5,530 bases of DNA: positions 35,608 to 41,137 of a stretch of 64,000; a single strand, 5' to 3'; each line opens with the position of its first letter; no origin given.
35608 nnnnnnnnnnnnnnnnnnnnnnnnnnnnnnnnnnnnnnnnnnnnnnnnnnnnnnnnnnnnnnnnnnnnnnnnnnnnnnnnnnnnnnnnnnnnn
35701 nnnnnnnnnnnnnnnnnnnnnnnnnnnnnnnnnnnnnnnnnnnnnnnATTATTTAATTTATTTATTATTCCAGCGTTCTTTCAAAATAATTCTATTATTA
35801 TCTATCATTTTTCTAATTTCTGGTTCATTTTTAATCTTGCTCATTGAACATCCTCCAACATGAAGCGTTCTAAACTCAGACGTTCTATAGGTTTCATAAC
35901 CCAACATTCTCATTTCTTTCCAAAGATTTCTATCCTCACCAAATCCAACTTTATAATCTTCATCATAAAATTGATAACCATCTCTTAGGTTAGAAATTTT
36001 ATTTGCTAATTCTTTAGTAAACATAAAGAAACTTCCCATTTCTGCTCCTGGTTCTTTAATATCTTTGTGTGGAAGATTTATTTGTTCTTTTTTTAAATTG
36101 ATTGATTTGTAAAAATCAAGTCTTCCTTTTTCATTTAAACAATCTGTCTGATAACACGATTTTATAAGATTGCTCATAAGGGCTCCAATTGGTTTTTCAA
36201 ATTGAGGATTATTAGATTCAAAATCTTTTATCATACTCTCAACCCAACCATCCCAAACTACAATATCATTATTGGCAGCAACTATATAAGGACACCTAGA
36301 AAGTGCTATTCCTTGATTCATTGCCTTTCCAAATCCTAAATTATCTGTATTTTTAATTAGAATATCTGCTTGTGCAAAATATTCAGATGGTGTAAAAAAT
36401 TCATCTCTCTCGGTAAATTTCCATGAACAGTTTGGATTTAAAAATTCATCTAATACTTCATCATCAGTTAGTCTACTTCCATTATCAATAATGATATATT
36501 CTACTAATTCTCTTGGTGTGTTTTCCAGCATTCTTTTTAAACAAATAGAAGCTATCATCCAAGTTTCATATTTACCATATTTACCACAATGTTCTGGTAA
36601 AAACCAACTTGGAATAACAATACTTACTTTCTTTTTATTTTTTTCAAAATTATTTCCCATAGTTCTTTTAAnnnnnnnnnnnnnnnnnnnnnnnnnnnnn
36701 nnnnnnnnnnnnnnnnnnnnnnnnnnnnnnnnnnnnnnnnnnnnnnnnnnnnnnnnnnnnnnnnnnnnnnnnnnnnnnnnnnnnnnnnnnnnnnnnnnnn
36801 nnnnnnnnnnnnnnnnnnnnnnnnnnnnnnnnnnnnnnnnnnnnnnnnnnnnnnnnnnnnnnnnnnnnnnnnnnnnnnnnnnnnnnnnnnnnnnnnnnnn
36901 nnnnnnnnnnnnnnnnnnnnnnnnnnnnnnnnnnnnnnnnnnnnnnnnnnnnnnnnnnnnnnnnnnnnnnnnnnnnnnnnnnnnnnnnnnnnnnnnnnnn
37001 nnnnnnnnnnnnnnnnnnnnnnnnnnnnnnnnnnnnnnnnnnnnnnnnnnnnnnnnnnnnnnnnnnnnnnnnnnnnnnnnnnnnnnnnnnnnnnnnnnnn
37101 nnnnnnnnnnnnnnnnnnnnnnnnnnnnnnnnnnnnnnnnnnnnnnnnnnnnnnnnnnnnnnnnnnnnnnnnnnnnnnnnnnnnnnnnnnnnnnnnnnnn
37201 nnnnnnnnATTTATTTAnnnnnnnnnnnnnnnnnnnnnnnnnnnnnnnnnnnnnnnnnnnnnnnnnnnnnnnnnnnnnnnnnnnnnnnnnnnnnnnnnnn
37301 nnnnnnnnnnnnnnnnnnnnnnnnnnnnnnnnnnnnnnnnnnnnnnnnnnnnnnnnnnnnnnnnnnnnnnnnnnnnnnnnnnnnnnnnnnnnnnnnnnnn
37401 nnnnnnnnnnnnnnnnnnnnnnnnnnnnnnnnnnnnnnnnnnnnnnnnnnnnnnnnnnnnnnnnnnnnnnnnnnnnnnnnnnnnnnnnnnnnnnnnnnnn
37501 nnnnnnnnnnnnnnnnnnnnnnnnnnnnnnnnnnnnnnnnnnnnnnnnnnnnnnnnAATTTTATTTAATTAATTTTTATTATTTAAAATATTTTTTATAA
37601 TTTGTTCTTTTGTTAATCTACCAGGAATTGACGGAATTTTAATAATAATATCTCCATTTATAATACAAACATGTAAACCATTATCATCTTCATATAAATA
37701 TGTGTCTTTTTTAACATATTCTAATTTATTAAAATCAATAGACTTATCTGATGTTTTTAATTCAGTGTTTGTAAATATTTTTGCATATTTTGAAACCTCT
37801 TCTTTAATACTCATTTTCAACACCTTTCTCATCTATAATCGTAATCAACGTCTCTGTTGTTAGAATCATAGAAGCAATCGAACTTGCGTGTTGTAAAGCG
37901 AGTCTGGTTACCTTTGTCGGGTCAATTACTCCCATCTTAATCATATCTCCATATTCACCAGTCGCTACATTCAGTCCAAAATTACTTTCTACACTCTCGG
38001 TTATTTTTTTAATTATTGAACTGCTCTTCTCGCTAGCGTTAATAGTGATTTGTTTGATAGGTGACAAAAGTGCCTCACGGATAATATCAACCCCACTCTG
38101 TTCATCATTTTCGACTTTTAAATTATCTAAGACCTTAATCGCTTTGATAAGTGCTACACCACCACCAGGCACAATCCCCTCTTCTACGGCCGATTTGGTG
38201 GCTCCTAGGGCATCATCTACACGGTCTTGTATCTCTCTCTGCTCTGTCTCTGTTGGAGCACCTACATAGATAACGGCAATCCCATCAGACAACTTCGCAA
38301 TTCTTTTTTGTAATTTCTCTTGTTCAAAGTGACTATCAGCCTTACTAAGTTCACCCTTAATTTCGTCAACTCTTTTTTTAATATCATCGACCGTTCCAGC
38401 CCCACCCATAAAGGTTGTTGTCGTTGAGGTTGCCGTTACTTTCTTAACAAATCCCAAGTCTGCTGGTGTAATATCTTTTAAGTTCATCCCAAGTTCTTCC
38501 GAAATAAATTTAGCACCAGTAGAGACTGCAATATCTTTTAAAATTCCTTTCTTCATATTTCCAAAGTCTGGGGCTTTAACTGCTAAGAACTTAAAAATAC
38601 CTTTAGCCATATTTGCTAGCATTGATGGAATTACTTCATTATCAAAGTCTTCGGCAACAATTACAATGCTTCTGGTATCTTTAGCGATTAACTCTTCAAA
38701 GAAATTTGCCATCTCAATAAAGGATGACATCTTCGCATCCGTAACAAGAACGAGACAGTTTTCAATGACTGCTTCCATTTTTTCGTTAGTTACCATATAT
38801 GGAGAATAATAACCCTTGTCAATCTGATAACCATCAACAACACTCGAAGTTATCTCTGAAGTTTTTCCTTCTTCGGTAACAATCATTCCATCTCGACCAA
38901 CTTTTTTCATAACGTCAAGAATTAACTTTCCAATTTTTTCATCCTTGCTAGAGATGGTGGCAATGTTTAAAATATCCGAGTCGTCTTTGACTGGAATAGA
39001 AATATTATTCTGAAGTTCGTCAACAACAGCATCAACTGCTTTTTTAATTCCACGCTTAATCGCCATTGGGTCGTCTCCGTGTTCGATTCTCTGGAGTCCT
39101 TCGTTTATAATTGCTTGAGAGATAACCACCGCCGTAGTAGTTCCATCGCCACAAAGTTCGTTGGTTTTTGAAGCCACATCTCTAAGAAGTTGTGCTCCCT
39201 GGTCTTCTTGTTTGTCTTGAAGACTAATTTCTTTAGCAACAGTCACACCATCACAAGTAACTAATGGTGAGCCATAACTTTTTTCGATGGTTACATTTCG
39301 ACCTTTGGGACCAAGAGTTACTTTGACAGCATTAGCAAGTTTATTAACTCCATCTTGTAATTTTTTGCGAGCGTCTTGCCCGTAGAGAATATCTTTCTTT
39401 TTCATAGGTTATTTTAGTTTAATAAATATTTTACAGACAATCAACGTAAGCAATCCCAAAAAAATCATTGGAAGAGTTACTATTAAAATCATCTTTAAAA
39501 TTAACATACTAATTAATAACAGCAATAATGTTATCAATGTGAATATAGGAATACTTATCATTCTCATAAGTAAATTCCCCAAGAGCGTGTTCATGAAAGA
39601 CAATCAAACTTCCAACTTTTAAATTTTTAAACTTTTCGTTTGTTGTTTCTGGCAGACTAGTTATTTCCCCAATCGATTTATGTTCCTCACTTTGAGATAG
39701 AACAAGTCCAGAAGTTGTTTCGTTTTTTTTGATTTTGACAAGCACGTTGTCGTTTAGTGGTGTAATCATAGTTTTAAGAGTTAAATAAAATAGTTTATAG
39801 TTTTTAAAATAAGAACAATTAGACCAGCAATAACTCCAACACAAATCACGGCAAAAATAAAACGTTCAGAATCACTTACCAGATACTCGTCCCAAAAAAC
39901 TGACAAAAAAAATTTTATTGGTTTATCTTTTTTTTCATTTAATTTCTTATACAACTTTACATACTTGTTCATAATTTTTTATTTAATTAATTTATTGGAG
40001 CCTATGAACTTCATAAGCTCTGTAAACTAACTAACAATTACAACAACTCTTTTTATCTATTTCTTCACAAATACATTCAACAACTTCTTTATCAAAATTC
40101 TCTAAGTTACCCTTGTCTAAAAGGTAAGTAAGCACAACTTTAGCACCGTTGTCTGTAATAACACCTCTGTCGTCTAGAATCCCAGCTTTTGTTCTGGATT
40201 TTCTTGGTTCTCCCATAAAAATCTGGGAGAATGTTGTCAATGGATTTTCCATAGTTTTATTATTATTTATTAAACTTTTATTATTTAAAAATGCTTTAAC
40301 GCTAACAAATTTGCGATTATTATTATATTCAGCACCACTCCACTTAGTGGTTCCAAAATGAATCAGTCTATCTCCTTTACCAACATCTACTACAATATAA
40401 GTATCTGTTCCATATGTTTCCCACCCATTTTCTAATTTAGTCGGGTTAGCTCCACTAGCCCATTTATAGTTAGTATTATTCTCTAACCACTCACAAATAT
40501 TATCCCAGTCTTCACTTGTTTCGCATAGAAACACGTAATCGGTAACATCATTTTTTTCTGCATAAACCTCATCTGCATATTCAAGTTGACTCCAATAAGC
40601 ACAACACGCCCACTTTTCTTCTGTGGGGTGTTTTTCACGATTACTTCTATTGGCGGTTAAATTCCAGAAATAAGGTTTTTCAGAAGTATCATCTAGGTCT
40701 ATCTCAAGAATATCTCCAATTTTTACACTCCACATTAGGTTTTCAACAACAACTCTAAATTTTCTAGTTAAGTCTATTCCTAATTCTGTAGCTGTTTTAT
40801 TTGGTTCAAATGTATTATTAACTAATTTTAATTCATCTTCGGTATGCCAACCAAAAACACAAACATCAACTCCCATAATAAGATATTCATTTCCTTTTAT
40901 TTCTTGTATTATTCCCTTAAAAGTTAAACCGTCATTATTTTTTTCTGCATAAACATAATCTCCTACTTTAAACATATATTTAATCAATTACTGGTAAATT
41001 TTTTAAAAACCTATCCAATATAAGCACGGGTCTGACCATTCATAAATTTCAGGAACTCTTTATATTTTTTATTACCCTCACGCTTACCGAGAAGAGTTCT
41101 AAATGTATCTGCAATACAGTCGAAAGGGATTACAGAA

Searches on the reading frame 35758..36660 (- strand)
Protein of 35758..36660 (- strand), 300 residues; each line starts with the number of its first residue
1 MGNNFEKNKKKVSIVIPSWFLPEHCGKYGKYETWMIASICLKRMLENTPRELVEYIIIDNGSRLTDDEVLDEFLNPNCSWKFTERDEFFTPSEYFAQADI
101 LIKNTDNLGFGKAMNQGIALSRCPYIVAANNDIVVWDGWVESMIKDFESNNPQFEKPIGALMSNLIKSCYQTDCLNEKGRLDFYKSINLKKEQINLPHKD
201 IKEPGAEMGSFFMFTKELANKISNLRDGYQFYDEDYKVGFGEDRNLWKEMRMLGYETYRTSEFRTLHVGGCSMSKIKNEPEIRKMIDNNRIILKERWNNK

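Call 26: search_protein_families(library=pfam, proteins=[window:35758-36660:-], max_evalue=0.01)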
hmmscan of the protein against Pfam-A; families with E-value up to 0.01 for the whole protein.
window:35758-36660:- (300 aa): 1 family
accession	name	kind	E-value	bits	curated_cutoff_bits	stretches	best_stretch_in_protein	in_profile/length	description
PF00535.33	Glycos_transf_2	-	4.3e-11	43.5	23.3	1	40-153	16-109/168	Glycosyl transferase family 2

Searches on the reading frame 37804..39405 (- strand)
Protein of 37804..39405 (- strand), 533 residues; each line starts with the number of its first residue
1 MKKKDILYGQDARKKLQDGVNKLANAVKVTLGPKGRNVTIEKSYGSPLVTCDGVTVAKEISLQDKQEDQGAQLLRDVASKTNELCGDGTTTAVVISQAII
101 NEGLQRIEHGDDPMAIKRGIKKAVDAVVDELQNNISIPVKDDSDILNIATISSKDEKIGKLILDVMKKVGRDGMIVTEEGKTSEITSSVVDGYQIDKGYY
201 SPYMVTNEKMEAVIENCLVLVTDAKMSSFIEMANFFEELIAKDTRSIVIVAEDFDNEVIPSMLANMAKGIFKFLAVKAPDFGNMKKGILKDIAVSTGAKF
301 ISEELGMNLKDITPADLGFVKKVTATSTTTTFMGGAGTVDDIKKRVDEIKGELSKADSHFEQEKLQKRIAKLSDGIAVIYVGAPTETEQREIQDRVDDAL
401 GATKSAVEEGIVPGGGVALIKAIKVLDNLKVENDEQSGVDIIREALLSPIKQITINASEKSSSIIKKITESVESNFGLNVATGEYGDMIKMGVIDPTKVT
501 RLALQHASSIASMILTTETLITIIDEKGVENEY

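Call 10: search_protein_families(library=phrogs, proteins=[window:37804-39405:-])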
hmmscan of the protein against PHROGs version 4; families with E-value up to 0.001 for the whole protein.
window:37804-39405:- (533 aa): 1 family
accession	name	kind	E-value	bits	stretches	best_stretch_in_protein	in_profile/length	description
phrog_5725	-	other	6.2e-151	504.6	1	2-524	3-534/540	chaperonin groEL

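Call 67: search_dna_similar(query=window:37804-39405:-, collection=phages, mode=protein, max_rows=12)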
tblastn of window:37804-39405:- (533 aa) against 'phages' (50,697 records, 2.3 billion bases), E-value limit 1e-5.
Records with a match: 267; places in all: 267; records where one place covers at least 80% of the query: 211.
Best place of each record, by identity: 60-80% 2; <60% 265.
By first word of the organism name: Vibrio 89; Flavobacterium 73; Staphylococcus 11; Pseudomonas 11; Cellulophaga 9; Aeromonas 8; Listeria 7; uncultured 7; Klebsiella 7; Bacteroides 6; and 19 more.
By host as written in the record: - 81; Flavobacterium sp. BAL314 68; Staphylococcus aureus 8; Listeria monocytogenes 7; Flavobacterium sp. LMO8 4; Cellulophaga sp. HaHa_2_95 4; Pseudomonas aeruginosa 4; Vibrio parahaemolyticus 3; and 63 more.
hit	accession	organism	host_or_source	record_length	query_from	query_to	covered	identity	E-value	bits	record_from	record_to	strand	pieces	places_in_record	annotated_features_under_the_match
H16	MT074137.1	Bacteroides phage DAC16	Bacteroides thetaiotaomicron VPI-5485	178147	4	513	96%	49.6%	3e-134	436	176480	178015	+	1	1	hypothetical protein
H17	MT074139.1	Bacteroides phage DAC19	Bacteroides thetaiotaomicron VPI-5487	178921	4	513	96%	49.6%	3e-134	436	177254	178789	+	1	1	hypothetical protein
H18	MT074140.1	Bacteroides phage DAC20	Bacteroides thetaiotaomicron VPI-5488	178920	4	513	96%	49.6%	3e-134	436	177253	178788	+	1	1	hypothetical protein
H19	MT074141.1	Bacteroides phage DAC22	Bacteroides thetaiotaomicron VPI-5489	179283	4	513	96%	49.6%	3e-134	436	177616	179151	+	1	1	hypothetical protein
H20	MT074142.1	Bacteroides phage DAC23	Bacteroides thetaiotaomicron VPI-5490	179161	4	513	96%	49.6%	8e-134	434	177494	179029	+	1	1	hypothetical protein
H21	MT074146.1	Bacteroides phage SJC03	Bacteroides thetaiotaomicron VPI-5494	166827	4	513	96%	49.2%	5e-134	435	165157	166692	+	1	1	hypothetical protein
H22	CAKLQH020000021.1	Acinetobacter phage MD-2021a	not known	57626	1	513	96%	48.3%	2e-141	456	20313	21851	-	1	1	groL: chaperonin Cpn60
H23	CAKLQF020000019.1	Acinetobacter phage MD-2021a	not known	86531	1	513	96%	48.3%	2e-141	456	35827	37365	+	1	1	groL: chaperonin Cpn60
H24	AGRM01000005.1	Salmonella enterica subsp. houtenae str. ATCC BAA-1581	Homo sapiens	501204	1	513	96%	47.3%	1e-134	437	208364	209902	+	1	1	chaperonin GroL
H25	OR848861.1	Listeria phage LM 4-14-1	Listeria monocytogenes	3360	4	513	96%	47.6%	7e-144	447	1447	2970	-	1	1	record has no annotation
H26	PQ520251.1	Enterococcus phage IME_EF3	-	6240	4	513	96%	47.6%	3e-136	440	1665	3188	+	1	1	record has no annotation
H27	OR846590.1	Enterococcus phage Efs 1-1-1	Enterococcus faecalis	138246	4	513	96%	47.6%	8e-136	440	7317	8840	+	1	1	record has no annotation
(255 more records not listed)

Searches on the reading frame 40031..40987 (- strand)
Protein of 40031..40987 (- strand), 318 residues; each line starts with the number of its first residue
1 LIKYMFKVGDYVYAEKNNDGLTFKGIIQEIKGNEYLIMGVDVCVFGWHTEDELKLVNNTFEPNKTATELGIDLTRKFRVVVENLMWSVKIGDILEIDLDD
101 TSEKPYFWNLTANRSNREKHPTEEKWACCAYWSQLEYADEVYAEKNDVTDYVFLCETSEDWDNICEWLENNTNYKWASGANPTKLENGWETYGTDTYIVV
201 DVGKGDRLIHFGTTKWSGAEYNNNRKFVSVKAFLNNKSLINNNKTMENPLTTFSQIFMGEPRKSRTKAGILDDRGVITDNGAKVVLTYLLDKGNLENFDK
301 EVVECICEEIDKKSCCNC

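Call 26: search_protein_families(library=pfam, proteins=[window:40031-40987:-], max_evalue=0.01)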
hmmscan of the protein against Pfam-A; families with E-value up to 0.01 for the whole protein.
window:40031-40987:- (318 aa): 1 family
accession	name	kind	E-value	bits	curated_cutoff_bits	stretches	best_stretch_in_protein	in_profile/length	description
PF09394.16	Inhibitor_I42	-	0.0086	16.8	27.2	0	88-113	2-27/91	Chagasin family peptidase inhibitor I42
